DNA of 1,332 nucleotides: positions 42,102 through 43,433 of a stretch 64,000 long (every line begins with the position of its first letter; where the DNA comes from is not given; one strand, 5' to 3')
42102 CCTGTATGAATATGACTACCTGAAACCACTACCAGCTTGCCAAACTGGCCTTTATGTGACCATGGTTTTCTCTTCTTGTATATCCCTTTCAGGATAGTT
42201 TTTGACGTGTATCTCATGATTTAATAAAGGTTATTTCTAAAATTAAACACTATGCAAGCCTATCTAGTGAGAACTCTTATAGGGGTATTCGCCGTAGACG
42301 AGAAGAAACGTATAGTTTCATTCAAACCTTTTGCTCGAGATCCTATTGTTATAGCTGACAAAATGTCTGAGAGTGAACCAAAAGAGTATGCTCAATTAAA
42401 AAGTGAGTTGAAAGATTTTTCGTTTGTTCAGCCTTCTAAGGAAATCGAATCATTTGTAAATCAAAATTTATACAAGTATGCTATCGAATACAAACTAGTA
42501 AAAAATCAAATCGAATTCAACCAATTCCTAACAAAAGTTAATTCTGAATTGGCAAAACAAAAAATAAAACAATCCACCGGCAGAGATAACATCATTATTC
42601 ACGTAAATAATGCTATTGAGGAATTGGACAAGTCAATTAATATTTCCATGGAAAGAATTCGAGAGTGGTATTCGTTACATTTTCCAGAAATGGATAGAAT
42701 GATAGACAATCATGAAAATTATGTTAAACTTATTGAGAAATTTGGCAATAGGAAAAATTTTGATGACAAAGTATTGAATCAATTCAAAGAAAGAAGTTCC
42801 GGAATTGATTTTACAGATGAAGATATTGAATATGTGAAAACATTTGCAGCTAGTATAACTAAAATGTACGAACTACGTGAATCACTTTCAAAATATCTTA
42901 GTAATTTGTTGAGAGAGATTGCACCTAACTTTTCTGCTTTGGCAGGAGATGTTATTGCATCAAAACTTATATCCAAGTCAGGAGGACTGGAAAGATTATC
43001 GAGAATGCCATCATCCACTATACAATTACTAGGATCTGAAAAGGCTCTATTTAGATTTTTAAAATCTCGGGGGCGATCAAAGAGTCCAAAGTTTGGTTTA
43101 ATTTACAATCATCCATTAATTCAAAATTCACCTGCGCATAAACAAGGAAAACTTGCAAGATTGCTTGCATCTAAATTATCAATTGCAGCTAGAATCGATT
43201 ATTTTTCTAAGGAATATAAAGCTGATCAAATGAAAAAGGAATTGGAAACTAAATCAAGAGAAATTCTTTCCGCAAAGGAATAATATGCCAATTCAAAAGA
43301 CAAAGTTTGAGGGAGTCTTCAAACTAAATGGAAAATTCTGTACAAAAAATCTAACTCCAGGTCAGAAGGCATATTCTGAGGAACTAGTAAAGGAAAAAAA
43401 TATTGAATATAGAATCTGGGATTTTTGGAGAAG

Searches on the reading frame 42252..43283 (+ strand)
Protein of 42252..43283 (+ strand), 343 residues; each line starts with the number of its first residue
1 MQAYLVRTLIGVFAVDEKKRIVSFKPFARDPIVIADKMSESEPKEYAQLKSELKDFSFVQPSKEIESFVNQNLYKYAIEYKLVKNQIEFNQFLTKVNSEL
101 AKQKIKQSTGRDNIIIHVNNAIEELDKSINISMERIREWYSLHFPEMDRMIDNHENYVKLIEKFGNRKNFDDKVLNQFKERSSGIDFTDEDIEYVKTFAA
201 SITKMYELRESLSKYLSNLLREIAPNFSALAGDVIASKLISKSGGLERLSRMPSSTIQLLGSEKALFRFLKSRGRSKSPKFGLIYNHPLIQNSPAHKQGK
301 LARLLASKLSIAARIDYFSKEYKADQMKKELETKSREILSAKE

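Call 13: search_protein_families(library=pfam, proteins=[window:42252-43283:+], max_evalue=0.00001)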
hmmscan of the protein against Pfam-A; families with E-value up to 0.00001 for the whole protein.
window:42252-43283:+ (343 aa): 2 families
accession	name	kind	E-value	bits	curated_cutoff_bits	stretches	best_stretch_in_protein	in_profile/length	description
PF01798.23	Nop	-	2.8e-65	220.4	25.4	1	122-334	2-225/228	snoRNA binding domain, fibrillarin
PF21572.2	Nop5_56-rel_N_Arc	-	4.3e-08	34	27.8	0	59-105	81-127/128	Archaeal Nop5/56-rel, N-terminal domain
